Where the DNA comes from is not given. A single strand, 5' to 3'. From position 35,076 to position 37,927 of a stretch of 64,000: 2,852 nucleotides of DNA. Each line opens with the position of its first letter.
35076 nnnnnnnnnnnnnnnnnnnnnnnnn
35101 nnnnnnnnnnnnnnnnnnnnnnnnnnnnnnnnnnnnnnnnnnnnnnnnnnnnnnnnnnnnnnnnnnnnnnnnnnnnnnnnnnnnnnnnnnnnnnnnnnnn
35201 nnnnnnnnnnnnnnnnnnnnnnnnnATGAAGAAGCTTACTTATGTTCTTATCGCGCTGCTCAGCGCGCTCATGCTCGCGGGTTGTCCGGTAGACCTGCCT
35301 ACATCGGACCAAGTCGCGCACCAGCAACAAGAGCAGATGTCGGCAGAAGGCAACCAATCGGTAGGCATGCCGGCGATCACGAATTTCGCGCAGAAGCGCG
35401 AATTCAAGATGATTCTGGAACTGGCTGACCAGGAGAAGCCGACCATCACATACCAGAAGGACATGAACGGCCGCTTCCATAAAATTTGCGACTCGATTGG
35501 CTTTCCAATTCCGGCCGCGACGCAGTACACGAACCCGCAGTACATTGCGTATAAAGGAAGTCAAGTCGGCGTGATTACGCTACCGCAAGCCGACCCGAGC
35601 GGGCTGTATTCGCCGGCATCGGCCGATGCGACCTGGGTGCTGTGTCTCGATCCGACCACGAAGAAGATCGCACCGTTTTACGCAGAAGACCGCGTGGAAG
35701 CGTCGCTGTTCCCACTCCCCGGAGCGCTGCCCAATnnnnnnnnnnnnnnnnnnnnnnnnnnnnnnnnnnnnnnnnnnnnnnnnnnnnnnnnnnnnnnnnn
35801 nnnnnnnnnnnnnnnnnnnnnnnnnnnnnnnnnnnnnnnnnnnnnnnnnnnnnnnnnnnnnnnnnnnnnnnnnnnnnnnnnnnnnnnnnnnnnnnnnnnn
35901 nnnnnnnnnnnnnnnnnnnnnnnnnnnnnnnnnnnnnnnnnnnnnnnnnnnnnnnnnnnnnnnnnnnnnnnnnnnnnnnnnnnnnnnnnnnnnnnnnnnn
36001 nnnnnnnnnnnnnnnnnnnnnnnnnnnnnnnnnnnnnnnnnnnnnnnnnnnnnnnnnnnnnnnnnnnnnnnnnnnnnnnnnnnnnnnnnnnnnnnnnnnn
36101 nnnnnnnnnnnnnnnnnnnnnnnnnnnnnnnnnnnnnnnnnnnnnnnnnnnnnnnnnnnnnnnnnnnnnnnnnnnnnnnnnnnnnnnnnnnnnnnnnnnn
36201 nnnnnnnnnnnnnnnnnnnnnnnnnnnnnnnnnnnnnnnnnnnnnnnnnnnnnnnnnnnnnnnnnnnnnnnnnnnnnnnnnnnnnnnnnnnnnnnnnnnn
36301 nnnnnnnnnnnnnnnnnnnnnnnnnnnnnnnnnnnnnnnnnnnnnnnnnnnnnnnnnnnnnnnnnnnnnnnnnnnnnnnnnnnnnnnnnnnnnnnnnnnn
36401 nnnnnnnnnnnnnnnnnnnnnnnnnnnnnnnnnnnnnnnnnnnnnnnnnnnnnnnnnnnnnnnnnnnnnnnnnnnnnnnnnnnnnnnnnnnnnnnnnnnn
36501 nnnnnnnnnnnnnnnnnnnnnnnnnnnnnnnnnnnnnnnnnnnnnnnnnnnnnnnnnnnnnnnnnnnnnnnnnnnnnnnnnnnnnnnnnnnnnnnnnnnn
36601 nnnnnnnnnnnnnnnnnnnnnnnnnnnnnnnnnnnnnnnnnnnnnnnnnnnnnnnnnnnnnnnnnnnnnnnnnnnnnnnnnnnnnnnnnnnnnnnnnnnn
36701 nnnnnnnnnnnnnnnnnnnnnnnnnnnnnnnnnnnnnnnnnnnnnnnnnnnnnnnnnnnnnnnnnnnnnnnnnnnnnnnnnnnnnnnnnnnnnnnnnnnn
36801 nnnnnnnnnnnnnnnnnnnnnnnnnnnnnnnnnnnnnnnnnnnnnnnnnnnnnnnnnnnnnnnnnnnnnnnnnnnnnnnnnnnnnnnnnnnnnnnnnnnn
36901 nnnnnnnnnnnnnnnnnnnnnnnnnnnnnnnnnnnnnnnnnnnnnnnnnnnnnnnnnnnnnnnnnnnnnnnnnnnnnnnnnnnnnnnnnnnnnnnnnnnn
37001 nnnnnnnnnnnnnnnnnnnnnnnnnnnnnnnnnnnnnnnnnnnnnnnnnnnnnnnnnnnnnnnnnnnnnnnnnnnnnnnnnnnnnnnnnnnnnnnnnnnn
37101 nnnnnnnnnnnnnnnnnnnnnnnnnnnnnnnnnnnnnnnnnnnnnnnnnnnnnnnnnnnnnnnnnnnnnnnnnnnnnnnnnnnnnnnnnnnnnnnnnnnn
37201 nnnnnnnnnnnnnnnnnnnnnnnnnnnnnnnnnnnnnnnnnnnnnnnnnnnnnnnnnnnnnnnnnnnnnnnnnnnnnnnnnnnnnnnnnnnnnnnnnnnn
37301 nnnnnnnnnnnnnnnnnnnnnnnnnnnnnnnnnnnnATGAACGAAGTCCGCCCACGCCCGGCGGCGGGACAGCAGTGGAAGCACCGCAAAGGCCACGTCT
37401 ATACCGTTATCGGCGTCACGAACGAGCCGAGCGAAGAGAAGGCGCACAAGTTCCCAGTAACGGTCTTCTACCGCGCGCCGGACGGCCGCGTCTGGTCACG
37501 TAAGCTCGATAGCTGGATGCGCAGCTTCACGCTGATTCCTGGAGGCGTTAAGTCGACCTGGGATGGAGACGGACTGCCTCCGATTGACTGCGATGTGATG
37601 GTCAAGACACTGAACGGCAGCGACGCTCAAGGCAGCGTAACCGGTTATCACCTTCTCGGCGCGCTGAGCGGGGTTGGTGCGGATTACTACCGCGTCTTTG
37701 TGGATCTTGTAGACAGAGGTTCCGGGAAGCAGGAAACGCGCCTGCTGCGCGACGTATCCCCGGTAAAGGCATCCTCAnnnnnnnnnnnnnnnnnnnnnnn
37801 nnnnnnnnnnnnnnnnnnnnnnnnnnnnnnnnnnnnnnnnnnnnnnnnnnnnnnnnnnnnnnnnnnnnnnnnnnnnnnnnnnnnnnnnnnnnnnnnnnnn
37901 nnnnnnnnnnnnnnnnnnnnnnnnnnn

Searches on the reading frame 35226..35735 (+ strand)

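Call 90: search_protein_families(library=pfam, proteins=[window:35226-35735:+], max_evalue=0.01)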
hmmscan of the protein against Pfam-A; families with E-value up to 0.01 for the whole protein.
window:35226-35735:+ (170 aa): 0 families

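Call 91: search_protein_families(library=phrogs, proteins=[window:35226-35735:+], max_evalue=0.01)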
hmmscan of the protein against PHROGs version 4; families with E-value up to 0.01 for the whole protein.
window:35226-35735:+ (170 aa): 1 family
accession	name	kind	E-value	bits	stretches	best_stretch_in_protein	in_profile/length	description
phrog_24725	-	unknown function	1.3e-24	87.9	1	26-155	32-165/188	-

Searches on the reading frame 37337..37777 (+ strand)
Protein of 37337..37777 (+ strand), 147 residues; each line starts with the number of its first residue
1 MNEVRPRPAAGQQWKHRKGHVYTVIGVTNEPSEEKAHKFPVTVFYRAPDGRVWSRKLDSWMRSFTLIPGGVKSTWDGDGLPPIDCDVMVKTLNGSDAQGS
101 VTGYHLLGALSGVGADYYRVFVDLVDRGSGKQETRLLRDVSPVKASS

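Call 90: search_protein_families(library=pfam, proteins=[window:37337-37777:+], max_evalue=0.01)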
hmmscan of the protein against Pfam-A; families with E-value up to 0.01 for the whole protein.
window:37337-37777:+ (147 aa): 1 family
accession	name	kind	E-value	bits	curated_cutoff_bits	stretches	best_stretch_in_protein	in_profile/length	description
PF07866.17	DUF1653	-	0.00011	22.9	23.5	1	13-62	2-48/62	Protein of unknown function (DUF1653)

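Call 91: search_protein_families(library=phrogs, proteins=[window:37337-37777:+], max_evalue=0.01)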
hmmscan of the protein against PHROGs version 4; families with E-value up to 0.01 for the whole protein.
window:37337-37777:+ (147 aa): 2 families
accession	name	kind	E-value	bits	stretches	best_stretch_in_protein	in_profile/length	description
phrog_4767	-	unknown function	8.4e-10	39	1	7-68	8-69/505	-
phrog_26831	-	unknown function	1.1e-07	32.6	1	71-145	3-79/82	-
